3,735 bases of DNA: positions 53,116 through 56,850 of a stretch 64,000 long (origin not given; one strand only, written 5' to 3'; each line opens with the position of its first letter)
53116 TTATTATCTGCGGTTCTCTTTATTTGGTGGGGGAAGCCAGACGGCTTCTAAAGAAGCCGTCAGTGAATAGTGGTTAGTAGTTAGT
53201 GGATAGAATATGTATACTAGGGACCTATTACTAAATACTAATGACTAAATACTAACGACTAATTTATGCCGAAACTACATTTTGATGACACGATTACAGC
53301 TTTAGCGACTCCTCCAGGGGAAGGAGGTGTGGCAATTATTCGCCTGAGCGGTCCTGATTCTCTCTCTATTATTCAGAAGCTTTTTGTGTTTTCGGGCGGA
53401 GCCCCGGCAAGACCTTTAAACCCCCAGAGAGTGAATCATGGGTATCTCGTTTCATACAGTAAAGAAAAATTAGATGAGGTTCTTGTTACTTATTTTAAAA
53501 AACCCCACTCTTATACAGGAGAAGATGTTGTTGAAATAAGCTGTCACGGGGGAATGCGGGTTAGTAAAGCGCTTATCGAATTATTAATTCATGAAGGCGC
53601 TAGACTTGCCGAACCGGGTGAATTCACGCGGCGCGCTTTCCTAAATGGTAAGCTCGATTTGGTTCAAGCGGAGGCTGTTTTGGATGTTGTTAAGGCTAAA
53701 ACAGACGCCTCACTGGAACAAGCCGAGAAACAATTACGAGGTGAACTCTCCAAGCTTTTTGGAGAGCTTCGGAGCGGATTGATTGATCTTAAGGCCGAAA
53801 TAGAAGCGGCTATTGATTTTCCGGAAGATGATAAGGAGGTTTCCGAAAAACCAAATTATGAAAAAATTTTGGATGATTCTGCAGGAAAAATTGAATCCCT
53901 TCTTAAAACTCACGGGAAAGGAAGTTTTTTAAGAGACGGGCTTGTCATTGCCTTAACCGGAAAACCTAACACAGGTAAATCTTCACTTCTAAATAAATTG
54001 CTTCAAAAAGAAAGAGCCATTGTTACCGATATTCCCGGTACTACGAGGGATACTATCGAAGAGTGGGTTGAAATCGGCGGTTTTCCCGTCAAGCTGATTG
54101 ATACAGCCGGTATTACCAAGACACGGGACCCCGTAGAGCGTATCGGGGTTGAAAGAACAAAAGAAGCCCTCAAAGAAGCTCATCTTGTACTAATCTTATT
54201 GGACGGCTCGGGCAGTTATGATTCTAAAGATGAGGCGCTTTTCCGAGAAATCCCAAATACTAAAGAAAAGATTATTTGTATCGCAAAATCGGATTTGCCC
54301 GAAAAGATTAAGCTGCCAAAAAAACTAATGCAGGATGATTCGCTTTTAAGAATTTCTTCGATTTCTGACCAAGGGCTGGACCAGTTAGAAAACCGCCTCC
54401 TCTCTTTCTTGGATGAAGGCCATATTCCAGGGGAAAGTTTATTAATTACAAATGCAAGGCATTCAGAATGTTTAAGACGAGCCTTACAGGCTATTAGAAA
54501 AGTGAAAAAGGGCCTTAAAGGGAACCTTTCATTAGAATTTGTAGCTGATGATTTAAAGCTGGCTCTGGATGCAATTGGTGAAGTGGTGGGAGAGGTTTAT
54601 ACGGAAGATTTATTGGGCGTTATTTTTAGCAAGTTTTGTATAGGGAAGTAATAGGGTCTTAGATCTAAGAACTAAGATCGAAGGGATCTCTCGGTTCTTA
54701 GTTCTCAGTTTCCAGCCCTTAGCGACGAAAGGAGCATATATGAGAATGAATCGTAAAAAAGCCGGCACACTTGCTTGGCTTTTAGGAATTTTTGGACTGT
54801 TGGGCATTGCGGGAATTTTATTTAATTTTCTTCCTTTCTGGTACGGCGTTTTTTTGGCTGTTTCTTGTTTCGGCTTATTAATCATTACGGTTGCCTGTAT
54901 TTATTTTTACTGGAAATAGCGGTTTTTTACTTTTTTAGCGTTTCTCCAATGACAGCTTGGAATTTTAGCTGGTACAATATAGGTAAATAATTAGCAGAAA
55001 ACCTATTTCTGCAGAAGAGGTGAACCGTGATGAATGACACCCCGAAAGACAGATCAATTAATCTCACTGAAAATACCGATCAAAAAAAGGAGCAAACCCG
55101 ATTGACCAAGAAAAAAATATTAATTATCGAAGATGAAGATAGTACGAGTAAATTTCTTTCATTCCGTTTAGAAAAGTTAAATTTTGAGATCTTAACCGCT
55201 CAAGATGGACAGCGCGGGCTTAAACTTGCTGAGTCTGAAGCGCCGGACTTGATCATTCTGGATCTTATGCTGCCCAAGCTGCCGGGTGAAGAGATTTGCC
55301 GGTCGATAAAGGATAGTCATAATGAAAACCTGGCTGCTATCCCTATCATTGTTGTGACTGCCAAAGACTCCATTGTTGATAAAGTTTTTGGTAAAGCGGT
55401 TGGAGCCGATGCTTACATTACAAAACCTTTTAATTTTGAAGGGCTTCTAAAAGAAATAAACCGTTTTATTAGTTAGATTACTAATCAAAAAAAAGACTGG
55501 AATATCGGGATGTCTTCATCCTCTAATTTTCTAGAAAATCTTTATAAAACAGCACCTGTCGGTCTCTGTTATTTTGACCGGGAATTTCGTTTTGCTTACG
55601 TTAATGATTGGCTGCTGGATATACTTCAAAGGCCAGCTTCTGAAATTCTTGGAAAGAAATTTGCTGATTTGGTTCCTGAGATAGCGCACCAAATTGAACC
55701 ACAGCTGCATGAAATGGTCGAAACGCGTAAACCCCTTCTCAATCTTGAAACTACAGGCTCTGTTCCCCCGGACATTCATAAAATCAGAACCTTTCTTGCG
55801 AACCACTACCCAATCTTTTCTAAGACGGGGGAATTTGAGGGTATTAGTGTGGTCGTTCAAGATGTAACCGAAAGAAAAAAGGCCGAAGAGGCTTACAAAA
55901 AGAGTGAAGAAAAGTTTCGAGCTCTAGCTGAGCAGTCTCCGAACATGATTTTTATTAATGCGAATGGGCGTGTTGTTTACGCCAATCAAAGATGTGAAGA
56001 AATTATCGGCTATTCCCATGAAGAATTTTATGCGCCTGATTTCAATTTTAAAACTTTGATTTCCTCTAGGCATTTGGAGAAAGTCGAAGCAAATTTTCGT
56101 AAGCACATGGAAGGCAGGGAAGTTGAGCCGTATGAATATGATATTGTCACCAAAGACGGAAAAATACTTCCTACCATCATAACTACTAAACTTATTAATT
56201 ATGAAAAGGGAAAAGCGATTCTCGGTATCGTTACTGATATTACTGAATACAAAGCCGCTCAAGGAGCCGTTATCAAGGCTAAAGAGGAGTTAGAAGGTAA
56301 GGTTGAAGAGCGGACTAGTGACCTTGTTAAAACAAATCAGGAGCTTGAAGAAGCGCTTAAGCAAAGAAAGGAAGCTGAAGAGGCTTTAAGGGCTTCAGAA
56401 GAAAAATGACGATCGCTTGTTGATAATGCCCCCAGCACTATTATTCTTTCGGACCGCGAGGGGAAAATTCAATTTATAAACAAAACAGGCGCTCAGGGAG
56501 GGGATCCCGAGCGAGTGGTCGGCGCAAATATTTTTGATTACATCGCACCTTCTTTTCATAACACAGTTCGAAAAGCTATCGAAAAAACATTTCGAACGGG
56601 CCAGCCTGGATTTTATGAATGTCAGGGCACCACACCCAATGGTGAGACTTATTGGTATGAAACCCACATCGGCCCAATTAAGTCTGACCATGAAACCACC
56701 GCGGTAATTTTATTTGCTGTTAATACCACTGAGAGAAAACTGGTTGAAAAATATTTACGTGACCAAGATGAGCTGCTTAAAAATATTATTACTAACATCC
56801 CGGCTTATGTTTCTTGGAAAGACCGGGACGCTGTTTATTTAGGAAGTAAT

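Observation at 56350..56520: A single in-frame TGA splits a roughly 1039-codon multi-PAS histidine kinase exactly where a conserved aromatic linker residue is expected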

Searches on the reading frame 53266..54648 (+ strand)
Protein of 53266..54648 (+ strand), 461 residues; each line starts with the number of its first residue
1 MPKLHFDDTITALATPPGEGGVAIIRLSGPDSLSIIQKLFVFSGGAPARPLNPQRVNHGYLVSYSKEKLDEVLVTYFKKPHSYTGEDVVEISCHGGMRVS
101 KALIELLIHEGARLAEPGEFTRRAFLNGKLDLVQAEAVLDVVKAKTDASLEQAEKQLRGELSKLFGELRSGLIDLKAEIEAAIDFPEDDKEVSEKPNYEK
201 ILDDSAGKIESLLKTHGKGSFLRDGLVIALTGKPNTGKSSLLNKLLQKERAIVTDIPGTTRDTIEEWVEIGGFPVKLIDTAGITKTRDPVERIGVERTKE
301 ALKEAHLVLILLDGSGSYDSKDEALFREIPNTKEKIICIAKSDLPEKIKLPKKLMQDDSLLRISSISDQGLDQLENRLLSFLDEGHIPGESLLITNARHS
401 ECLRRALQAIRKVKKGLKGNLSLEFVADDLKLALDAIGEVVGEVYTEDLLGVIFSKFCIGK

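Call 18: find_related_loci(query=window:53266-54648:+, collection=genome_contigs, flank=10000)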
Query window:53266-54648:+ (461 aa) in genome_contigs; peptide patterns used: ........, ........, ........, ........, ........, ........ (x = any residue, [..] = any of these).
334 stretches matched a pattern; 294 encode a relative of the query (tblastn E <= 1e-3); the best 80 are kept; 80 distinct loci.
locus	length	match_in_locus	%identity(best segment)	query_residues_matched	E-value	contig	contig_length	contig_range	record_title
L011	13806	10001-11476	44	3-461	1e-124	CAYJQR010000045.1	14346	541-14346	MAG TPA_asm: uncultured Planctomycetia bacterium isolate ERP125453_co1_458 genome assembly, contig: NODE_4475_length_143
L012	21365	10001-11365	44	8-461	3e-119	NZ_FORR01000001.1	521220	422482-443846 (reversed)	Thermoflavimicrobium dichotomicum strain DSM 44778, whole genome shotgun sequence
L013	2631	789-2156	45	8-461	1e-124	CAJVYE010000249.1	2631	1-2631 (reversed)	MAG TPA_asm: uncultured Nitrospirae bacterium isolate DRR093005_bin.43_MetaBAT_v2.12.1_MAG genome assembly, contig: NODE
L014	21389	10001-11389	42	3-461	7e-119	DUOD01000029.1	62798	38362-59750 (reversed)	MAG TPA_asm: Clostridiales bacterium isolate AS08sgBPME_141 129968_AS08, whole genome shotgun sequence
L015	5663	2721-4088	46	8-461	3e-119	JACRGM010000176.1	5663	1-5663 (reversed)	MAG: Nitrospinota bacterium isolate NC_groundwater_1751_Pr3_B-0.1um_39_18 SR-2_scaffold_141_1992210, whole genome shotgu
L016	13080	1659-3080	40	1-461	2e-118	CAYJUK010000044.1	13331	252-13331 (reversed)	MAG TPA_asm: uncultured Planctomycetales bacterium isolate ERP125453_co1_189 genome assembly, contig: NODE_5035_length_1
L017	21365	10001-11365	44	8-461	3e-118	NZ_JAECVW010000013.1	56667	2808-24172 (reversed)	Thermoactinomyces intermedius strain CICC 10671=DSM 43846 NODE_13_length_56667_cov_3.621252, whole genome shotgun sequen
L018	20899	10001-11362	45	6-461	7e-118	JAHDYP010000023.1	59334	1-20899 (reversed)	MAG: Verrucomicrobia bacterium isolate VER2 NODE_1172_length_59334_cov_6.098618, whole genome shotgun sequence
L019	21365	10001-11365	43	8-461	2e-117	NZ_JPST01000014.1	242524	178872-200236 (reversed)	Thermoactinomyces daqus strain H-18 H_18_contig_14, whole genome shotgun sequence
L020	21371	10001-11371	42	6-461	1e-117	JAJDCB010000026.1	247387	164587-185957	MAG: Candidatus Omnitrophota bacterium isolate OFTM390 OFTM390_25, whole genome shotgun sequence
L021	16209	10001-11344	45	7-461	7e-117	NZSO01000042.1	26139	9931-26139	MAG: Verrucomicrobiales bacterium isolate EAC1972 47473, whole genome shotgun sequence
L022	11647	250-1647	43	3-461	2e-116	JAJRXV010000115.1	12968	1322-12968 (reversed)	MAG: Deltaproteobacteria bacterium isolate Dive96_bin3.187 k141_2024945, whole genome shotgun sequence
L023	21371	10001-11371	42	6-461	2e-116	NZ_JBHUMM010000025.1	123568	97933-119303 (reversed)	Marinicrinis sediminis strain KCTC 33676 velvet_auto_127_25, whole genome shotgun sequence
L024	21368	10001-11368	44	7-461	1e-116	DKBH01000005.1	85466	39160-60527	MAG TPA_asm: Nitrospiraceae bacterium UBA6905 UBA6905_contig_5969, whole genome shotgun sequence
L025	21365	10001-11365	43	8-461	3e-116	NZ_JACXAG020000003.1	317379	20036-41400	Polycladospora coralii strain IB182353 contig_3, whole genome shotgun sequence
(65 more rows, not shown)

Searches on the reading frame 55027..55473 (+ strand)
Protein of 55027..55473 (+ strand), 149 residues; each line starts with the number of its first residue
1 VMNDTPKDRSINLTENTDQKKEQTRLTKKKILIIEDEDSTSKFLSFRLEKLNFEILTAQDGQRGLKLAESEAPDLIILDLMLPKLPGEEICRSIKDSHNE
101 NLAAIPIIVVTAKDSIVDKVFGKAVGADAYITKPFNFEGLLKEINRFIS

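Call 10: search_protein_families(library=pfam, proteins=[window:55027-55473:+], max_evalue=0.01)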
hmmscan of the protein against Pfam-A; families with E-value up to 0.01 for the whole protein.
window:55027-55473:+ (149 aa): 2 families
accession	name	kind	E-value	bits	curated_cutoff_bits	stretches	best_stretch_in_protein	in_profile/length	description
PF00072.30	Response_reg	-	7.2e-24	84.5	30.2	1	31-144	1-110/111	Response regulator receiver domain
PF23198.2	PDE8A_N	-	1.2e-06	29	29.6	1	27-113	9-95/147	PDE8A-like, N-terminal domain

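Call 60: search_protein_families(library=ncbifam, proteins=[window:55030-55473:+], max_evalue=0.01)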
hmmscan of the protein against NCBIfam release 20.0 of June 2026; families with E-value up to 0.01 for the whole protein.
window:55030-55473:+ (148 aa): 94 families (the best 25 are shown)
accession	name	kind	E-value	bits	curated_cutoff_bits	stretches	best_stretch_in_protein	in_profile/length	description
NF040534.1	resp_reg_YycF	equivalog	4.4e-30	104.6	340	1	28-141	1-109/231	response regulator YycF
TIGR02154.1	PhoB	equivalog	3.4e-28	98.5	296.2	1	27-143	2-116/226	phosphate regulon transcriptional regulator PhoB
NF045944.1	ResRegRpaBCyano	equivalog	1.9e-27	96.2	330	1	31-144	1-109/229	response regulator transcription factor RpaB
NF007135.0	PRK09581.1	equivalog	2.9e-27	95.6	474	1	29-140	4-113/457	PleD family two-component system response regulator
NF033120.0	vanR_FM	exception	9.2e-26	90.9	460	1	29-144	5-115/231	vancomycin resistance response regulator transcription factor, VanR-F/VanR-M family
TIGR01387.1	cztR_silR_copR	subfamily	1.2e-24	87.1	279.2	1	30-145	1-112/218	heavy metal response regulator transcription factor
NF040689.1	MtrAB_MtrA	equivalog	2.1e-24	86.1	300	1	30-143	1-109/219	MtrAB system response regulator MtrA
NF041733.1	resp_reg_CseB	equivalog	7.5e-24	84.4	350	1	29-143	2-111/228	two-component system response regulator CseB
NF033117.2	vanR_ACDEGLN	exception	5.3e-23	81.8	350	1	30-136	1-102/226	VanR-ABDEGLN family response regulator transcription factor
NF007005.1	PRK09468.1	equivalog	7.9e-23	81.1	331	1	27-144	3-116/237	osmolarity response regulator transcription factor OmpR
NF008296.0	PRK11083.1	equivalog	1.2e-22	80.5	273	1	26-135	2-106/228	two-component system response regulator CreB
NF053854.1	RespRegPhoBBctds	equivalog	3.1e-22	79.1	270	1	30-143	1-111/225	two-component system response regulator PhoB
NF041209.1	resp_regPieR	equivalog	5e-21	75.4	450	1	29-143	2-111/231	two component system response regulator PieR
NF008567.0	PRK11517.1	equivalog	5.6e-21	74.9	353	1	29-143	2-111/223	response regulator transcription factor HprR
NF045991.1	RespRegCtrARhodob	equivalog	1.8e-20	73.7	350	1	29-145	2-114/224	response regulator transcription factor CtrA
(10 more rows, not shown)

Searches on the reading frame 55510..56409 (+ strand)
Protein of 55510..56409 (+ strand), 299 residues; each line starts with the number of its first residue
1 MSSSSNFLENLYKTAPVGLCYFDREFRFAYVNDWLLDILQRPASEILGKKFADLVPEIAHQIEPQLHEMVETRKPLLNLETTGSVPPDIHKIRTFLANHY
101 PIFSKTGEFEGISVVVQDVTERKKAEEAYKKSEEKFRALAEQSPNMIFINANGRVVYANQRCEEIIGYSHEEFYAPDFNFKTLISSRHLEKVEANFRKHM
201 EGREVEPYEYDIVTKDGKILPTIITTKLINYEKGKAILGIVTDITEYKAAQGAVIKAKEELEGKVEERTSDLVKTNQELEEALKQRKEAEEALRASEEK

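Call 10: search_protein_families(library=pfam, proteins=[window:55510-56406:+], max_evalue=0.01)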
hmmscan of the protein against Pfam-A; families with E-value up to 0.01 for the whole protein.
window:55510-56406:+ (299 aa): 9 families
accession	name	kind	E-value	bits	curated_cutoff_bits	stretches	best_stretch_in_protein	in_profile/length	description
PF08448.16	PAS_4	-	2.9e-25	89.1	23.1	2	15-123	4-109/110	PAS fold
PF13426.13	PAS_9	-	2.7e-23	82.6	27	2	144-246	1-103/103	PAS domain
PF00989.32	PAS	-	1e-17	64.6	22.6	2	7-119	2-113/113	PAS fold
PF13188.13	PAS_8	-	5.1e-16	58.4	21.8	2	134-176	1-39/65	PAS domain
PF08447.18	PAS_3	-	3.1e-11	43.8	25.6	1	156-237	2-83/89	PAS fold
PF12860.13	PAS_7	-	2e-08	34.8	27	1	17-127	6-115/115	PAS fold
PF13596.12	PAS_10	-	1.1e-06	29.6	22.1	1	8-120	1-106/106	PAS domain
PF13734.11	Inhibitor_I69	-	0.0081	17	25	0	123-176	24-80/98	Spi protease inhibitor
PF18095.7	PAS_12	-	0.009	16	22.6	0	146-175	60-89/153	UPF0242 C-terminal PAS-like domain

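Call 12: find_encoding_contigs(protein=window:55510-56409:+, flank=3000, max_places=10)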
Protein window:55510-56409:+ (299 aa): 9 contigs read that carry it; 8 places shown.
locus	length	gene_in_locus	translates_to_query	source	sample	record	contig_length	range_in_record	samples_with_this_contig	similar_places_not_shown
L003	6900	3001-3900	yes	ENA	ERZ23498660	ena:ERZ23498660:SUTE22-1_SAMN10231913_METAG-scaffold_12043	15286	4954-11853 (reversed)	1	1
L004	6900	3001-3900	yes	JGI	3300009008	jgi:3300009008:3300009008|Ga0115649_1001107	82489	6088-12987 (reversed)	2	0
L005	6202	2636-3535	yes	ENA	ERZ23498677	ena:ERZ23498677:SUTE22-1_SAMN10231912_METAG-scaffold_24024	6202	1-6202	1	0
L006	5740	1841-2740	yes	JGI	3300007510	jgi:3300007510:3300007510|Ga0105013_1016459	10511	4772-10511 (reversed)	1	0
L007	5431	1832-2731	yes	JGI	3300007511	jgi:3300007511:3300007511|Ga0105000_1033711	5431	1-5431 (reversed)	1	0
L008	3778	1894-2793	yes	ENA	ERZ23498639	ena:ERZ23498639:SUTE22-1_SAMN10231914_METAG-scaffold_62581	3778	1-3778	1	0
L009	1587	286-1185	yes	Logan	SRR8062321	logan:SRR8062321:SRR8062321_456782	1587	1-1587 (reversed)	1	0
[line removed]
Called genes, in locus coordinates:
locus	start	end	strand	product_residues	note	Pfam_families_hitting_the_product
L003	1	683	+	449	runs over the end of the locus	PF08245:Mur_ligase_M (weak), PF27239:FOL3_C, PF02875:Mur_ligase_C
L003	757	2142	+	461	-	PF10396:TrmE_N, PF12631:MnmE_helical, PF00350:Dynamin_N (faint), PF01926:MMR_HSR1, PF02421:FeoB_N (weak)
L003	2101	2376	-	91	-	-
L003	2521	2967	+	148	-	PF23198:PDE8A_N (weak), PF00072:Response_reg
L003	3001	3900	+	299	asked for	PF00989:PAS, PF08448:PAS_4, PF13426:PAS_9 (weak), PF00989:PAS (weak), PF08448:PAS_4 (weak), PF13188:PAS_8, PF13426:PAS_9, PF08447:PAS_3, +2 more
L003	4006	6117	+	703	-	PF00989:PAS (weak), PF08448:PAS_4, PF00989:PAS, PF13188:PAS_8, PF13426:PAS_9, PF13426:PAS_9, PF00512:HisKA, PF02518:HATPase_c, +2 more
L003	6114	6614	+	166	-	-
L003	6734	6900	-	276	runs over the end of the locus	PF00535:Glycos_transf_2, PF10111:Glyco_tranf_2_2, PF13641:Glyco_tranf_2_3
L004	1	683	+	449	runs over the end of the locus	PF08245:Mur_ligase_M (weak), PF27239:FOL3_C, PF02875:Mur_ligase_C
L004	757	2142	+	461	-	PF10396:TrmE_N, PF12631:MnmE_helical, PF00350:Dynamin_N (faint), PF01926:MMR_HSR1, PF02421:FeoB_N (weak)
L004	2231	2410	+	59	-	-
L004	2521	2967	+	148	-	PF23198:PDE8A_N (weak), PF00072:Response_reg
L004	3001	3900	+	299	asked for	PF00989:PAS, PF08448:PAS_4, PF13426:PAS_9 (weak), PF00989:PAS (weak), PF08448:PAS_4 (weak), PF13188:PAS_8, PF13426:PAS_9, PF08447:PAS_3, +2 more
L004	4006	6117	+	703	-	PF00989:PAS (weak), PF08448:PAS_4, PF00989:PAS, PF13188:PAS_8, PF13426:PAS_9, PF13426:PAS_9, PF00512:HisKA, PF02518:HATPase_c, +2 more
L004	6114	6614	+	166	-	-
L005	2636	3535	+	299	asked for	PF00989:PAS, PF08448:PAS_4, PF13426:PAS_9 (weak), PF00989:PAS (weak), PF08448:PAS_4 (weak), PF13188:PAS_8, PF13426:PAS_9, PF08447:PAS_3, +2 more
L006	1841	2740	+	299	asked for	PF00989:PAS, PF08448:PAS_4, PF13426:PAS_9 (weak), PF00989:PAS (weak), PF08448:PAS_4 (weak), PF13188:PAS_8, PF13426:PAS_9, PF08447:PAS_3, +2 more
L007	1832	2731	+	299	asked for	PF00989:PAS, PF08448:PAS_4, PF13426:PAS_9 (weak), PF00989:PAS (weak), PF08448:PAS_4 (weak), PF13188:PAS_8, PF13426:PAS_9, PF08447:PAS_3, +2 more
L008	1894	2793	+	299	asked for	PF00989:PAS, PF08448:PAS_4, PF13426:PAS_9 (weak), PF00989:PAS (weak), PF08448:PAS_4 (weak), PF13188:PAS_8, PF13426:PAS_9, PF08447:PAS_3, +2 more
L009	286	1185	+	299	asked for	PF00989:PAS, PF08448:PAS_4, PF13426:PAS_9 (weak), PF00989:PAS (weak), PF08448:PAS_4 (weak), PF13188:PAS_8, PF13426:PAS_9, PF08447:PAS_3, +2 more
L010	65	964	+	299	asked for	PF00989:PAS, PF08448:PAS_4, PF13426:PAS_9 (weak), PF00989:PAS (weak), PF08448:PAS_4 (weak), PF13188:PAS_8, PF13426:PAS_9, PF08447:PAS_3, +2 more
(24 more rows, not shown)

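Call 15: list_cluster_members(proteins=[window:55510-56406:+, P0001])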
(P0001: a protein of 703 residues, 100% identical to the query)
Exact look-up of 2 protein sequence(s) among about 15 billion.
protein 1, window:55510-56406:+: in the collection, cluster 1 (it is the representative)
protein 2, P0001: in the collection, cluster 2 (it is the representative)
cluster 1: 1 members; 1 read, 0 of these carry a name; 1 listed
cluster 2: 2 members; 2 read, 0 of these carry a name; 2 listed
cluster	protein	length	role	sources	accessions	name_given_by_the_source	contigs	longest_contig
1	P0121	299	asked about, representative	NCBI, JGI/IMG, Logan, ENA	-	-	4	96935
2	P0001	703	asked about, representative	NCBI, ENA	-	-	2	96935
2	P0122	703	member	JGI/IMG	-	-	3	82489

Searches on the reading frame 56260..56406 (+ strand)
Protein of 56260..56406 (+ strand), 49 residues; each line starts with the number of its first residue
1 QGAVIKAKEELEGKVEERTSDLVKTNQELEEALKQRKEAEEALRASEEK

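Call 29: search_protein_families(library=pfam, proteins=[window:56260-56406:+], max_evalue=1)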
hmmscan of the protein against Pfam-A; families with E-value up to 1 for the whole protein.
window:56260-56406:+ (49 aa): 1 family
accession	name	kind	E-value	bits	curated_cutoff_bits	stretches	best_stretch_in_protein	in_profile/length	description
PF20667.3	Sec10_N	-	0.013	16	27.4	1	4-42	54-92/118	Exocyst complex component Sec10, N-terminal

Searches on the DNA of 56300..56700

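Call 61: search_rna_families(source=window, start=56300, end=56700, threshold=evalue, max_evalue=10)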
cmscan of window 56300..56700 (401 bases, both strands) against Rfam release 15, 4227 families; matches with E-value up to 10: 2.
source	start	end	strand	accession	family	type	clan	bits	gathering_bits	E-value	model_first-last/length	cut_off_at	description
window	56491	56512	-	RF01073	GP_knot1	Cis-reg;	-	14.6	67.7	3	14-34/62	no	Gag/pol translational readthrough site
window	56302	56333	+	RF02089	CLRN1-AS1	Gene; lncRNA;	-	13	48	0.59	47-79/79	no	CLRN1 antisense RNA 1 conserved region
